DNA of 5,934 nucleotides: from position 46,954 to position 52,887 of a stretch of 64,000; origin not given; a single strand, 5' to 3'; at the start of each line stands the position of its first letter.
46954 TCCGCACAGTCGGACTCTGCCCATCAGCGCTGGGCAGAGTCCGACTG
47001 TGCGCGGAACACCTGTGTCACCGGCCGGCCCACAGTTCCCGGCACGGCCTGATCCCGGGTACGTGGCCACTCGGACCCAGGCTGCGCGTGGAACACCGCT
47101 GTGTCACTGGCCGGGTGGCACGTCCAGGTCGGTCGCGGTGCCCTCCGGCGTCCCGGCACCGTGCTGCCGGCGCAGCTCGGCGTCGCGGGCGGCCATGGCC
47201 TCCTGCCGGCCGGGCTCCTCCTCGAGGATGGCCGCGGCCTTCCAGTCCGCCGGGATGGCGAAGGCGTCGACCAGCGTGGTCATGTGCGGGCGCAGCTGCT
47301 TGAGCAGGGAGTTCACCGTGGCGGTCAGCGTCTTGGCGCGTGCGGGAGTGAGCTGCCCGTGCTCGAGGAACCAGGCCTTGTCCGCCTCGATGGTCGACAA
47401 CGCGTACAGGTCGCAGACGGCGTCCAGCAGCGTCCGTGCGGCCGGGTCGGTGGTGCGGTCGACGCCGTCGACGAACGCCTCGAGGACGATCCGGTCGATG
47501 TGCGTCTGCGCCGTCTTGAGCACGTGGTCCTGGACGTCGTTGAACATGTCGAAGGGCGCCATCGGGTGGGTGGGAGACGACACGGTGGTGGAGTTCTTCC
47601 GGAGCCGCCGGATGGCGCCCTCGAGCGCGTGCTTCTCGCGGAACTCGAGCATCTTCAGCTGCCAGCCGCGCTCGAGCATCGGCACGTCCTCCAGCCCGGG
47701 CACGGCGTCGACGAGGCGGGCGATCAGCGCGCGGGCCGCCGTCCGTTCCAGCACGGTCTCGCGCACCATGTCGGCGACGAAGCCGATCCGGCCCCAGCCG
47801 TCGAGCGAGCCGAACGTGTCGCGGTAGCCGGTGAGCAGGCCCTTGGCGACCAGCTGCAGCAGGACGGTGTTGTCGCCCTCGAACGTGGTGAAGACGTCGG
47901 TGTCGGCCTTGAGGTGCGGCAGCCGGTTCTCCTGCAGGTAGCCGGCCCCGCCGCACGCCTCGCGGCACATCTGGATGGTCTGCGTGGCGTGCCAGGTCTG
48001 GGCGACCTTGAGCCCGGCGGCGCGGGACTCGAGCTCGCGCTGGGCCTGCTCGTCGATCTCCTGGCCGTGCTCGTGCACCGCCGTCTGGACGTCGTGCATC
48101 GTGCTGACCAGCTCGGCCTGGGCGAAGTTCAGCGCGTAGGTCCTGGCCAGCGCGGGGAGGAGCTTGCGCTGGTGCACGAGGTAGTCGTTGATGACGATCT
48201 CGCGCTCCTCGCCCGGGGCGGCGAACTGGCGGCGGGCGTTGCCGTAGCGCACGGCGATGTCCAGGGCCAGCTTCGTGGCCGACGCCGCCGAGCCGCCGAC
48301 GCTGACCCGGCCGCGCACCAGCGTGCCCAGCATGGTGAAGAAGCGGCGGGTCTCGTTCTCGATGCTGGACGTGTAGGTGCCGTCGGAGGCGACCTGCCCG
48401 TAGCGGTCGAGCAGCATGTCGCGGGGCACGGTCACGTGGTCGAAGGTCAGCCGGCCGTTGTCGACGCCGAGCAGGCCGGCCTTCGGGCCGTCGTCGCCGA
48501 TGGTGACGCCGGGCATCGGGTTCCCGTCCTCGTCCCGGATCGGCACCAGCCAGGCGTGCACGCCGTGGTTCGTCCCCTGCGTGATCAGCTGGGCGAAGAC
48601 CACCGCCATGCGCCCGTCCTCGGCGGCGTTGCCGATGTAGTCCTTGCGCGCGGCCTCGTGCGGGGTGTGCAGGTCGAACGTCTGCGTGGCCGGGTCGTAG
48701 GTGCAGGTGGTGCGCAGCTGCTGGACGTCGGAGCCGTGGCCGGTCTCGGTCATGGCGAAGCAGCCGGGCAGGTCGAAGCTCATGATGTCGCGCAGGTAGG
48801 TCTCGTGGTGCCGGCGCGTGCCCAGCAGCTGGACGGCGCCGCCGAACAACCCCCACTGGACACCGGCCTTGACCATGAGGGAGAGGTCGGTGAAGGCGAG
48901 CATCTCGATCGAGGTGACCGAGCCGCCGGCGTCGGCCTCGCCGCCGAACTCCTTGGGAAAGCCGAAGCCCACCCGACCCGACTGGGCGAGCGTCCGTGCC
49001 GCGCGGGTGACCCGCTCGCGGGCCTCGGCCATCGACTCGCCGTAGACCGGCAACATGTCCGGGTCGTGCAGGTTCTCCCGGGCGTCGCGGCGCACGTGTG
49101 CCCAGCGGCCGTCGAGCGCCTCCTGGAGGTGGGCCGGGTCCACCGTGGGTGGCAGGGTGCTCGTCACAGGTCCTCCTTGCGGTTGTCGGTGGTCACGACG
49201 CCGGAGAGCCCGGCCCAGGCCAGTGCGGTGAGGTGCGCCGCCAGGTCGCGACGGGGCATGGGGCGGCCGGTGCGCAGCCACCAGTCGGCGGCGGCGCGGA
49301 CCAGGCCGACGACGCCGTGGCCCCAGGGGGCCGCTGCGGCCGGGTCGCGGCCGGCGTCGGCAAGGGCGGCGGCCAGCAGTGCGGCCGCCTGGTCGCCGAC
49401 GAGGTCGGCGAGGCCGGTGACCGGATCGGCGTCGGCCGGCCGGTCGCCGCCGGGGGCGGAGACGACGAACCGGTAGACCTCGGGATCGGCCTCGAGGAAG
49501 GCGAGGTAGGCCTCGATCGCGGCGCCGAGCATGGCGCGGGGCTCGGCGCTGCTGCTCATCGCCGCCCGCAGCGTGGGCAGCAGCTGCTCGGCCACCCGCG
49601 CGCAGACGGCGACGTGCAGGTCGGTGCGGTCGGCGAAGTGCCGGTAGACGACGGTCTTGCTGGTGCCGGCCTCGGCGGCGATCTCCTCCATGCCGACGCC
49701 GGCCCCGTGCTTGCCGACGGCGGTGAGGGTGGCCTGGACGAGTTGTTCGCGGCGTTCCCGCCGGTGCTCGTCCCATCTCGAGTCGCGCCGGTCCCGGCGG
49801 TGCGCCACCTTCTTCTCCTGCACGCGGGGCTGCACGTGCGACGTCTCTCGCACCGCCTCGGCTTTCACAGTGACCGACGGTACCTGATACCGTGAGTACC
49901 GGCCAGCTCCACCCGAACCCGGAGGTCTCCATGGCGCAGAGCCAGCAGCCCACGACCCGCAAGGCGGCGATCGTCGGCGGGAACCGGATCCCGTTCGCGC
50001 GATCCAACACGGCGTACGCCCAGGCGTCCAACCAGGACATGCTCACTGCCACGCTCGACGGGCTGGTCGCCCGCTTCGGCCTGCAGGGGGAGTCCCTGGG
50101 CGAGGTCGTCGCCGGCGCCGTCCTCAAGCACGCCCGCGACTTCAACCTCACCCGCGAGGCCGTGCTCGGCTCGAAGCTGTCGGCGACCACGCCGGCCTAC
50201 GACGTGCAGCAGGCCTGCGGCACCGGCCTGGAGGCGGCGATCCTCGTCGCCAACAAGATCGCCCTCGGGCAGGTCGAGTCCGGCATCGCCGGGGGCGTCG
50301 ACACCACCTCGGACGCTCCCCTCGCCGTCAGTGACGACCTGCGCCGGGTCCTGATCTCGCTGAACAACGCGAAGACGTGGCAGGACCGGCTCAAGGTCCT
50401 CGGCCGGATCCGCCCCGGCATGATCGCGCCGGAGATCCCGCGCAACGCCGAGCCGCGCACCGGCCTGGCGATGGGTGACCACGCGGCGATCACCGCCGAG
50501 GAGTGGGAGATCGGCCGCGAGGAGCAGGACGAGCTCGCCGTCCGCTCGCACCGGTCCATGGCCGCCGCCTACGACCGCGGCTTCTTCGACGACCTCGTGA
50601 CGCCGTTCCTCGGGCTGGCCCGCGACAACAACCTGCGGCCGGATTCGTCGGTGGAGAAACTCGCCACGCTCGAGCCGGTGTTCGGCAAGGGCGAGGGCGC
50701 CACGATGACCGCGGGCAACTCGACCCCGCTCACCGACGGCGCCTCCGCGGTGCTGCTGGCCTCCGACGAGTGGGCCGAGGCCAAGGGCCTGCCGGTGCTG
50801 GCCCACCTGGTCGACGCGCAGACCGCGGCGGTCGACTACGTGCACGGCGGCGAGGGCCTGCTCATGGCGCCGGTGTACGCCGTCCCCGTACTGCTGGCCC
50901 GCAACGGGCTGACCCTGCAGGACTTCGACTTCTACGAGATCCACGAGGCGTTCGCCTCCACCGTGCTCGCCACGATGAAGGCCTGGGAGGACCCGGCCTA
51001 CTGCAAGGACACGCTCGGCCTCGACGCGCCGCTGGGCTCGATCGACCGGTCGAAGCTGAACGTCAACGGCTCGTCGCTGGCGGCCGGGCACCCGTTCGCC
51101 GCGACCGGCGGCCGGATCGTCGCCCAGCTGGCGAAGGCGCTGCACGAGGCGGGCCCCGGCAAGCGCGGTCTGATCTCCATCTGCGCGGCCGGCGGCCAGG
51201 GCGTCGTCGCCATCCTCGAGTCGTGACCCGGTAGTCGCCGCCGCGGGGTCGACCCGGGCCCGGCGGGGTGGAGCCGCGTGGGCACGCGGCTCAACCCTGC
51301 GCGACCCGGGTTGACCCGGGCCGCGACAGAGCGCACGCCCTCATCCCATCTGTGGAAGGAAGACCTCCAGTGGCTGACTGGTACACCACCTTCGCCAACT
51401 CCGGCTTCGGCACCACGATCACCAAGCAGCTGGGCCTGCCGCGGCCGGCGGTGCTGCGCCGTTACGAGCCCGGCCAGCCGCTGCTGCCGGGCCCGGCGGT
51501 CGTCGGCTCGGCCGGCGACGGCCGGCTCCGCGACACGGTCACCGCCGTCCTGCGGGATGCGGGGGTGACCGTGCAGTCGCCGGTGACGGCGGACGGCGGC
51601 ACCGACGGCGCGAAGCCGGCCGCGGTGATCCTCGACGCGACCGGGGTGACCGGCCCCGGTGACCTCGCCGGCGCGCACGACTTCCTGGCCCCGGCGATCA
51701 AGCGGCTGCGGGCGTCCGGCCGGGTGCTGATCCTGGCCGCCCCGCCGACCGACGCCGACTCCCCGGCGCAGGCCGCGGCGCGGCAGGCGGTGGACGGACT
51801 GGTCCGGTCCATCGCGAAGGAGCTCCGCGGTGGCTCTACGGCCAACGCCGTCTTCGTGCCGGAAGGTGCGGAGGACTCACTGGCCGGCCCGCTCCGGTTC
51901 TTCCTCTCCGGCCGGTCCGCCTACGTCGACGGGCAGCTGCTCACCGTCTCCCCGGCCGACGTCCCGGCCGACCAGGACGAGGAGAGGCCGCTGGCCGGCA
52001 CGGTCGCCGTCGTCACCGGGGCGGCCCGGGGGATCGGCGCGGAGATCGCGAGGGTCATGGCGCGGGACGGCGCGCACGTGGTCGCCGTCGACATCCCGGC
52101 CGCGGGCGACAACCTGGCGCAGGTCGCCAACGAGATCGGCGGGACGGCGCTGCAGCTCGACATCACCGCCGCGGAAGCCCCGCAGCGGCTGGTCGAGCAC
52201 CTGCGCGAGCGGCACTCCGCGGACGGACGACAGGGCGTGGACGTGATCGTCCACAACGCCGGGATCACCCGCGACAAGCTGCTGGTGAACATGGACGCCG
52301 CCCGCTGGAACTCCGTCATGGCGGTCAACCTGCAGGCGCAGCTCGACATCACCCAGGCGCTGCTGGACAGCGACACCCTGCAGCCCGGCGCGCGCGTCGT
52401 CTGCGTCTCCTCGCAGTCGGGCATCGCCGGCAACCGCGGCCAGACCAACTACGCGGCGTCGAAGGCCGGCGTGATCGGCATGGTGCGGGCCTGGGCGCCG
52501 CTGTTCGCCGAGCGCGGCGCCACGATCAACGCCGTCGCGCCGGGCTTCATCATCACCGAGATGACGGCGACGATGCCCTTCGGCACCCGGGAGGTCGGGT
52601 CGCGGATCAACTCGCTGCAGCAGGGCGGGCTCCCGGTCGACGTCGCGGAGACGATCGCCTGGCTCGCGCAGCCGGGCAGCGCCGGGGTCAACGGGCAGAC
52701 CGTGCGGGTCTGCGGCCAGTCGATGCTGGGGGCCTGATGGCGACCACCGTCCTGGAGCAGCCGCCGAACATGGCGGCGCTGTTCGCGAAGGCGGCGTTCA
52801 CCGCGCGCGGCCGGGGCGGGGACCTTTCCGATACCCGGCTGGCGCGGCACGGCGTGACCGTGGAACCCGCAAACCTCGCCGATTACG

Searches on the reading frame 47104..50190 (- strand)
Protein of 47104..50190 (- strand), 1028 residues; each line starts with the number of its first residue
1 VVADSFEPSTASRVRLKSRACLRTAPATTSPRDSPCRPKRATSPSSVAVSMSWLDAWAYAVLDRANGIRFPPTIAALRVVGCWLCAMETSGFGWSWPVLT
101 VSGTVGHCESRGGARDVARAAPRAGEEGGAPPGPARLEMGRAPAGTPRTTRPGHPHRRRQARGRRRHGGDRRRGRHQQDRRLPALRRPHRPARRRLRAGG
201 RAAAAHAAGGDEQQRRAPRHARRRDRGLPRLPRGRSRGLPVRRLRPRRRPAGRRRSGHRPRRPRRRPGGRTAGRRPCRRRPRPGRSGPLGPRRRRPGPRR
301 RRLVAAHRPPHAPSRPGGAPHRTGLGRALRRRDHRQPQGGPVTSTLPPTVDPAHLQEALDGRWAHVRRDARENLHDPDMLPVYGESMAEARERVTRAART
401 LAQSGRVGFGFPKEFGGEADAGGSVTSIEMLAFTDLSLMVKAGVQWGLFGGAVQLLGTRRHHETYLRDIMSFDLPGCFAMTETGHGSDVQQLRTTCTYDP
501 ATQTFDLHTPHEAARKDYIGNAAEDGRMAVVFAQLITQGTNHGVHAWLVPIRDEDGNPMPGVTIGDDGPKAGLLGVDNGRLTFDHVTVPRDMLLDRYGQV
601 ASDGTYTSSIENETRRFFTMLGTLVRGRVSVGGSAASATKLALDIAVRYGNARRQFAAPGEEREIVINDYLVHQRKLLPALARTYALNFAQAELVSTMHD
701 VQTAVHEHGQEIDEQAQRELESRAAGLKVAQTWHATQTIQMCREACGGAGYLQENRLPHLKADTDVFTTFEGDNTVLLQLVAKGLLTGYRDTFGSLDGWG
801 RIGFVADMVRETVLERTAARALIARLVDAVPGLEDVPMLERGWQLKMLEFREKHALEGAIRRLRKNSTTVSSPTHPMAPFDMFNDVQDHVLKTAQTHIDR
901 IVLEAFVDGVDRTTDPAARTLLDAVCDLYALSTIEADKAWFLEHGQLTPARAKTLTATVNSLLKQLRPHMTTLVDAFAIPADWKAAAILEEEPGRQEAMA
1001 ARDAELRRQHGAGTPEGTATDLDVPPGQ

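Call 40: search_protein_families(library=pfam, proteins=[window:47104-50190:-], max_evalue=0.001)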
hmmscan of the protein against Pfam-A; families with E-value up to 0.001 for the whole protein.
window:47104-50190:- (1028 aa): 5 families
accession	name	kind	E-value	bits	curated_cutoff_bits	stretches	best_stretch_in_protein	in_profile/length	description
PF22924.1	ACOX_C_alpha1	-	2.2e-45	154.9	27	1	622-786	2-169/169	Acyl-CoA oxidase, C-alpha1 domain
PF01756.24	ACOX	-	2.9e-20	73.1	22.1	1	874-980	29-135/181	Acyl-CoA oxidase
PF02770.24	Acyl-CoA_dh_M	-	2.4e-11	44.1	33.3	1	477-586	1-97/97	Acyl-CoA dehydrogenase, middle domain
PF00441.29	Acyl-CoA_dh_1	-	1.4e-09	38.7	22.4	1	620-786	7-150/150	Acyl-CoA dehydrogenase, C-terminal domain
PF02771.21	Acyl-CoA_dh_N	-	0.00014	22.6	22.9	1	390-471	29-111/113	Acyl-CoA dehydrogenase, N-terminal domain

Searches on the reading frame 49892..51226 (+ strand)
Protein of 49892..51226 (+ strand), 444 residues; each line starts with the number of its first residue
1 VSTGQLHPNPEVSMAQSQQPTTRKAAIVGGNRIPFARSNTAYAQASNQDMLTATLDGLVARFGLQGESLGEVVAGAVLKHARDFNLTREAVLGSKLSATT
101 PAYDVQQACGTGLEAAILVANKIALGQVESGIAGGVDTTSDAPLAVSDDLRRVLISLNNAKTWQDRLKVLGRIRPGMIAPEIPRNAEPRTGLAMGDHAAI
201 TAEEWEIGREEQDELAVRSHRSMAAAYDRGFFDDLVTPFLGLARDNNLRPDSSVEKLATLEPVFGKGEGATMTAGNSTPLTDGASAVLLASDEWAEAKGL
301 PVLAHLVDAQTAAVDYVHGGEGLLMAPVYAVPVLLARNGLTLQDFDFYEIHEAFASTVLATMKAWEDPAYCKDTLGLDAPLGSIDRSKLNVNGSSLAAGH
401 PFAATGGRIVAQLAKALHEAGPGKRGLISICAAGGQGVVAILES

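Call 40: search_protein_families(library=pfam, proteins=[window:49892-51226:+], max_evalue=0.001)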
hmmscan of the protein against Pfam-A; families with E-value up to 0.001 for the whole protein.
window:49892-51226:+ (444 aa): 2 families
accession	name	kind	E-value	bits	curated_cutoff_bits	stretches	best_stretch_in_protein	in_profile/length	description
PF00108.29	Thiolase_N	-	3.3e-48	164.8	26.4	1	26-292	2-259/260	Thiolase, N-terminal domain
PF02803.24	Thiolase_C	-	1.3e-28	99.5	27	1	301-443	2-122/123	Thiolase, C-terminal domain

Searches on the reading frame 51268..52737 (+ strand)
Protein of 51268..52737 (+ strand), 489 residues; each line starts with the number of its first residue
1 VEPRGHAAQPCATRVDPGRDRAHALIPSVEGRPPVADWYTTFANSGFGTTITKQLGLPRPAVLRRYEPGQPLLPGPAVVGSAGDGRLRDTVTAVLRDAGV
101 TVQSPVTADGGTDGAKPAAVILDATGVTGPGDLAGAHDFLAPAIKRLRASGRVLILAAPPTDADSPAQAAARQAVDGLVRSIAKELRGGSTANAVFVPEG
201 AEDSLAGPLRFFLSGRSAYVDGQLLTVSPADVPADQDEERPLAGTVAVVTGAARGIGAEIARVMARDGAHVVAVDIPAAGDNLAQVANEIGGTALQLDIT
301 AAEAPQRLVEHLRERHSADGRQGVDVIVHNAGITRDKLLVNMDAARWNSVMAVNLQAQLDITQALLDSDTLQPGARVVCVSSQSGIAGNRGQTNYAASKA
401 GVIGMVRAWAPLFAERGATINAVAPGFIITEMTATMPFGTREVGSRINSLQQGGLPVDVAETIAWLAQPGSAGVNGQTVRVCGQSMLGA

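Call 40: search_protein_families(library=pfam, proteins=[window:51268-52737:+], max_evalue=0.001)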
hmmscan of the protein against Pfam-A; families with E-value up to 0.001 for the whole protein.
window:51268-52737:+ (489 aa): 4 families
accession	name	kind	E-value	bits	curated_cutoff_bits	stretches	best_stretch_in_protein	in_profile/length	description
PF13561.12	adh_short_C2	-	1.4e-47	162.7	27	1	251-482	1-232/236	Enoyl-(Acyl carrier protein) reductase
PF00106.31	adh_short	-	3.3e-43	147.9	26.6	1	246-435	2-189/195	short chain dehydrogenase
PF08659.16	KR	-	4.7e-19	69.4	22.6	1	247-405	3-159/180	KR domain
PF01370.27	Epimerase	-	0.00065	19.6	20.9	0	248-392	2-124/240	NAD dependent epimerase/dehydratase family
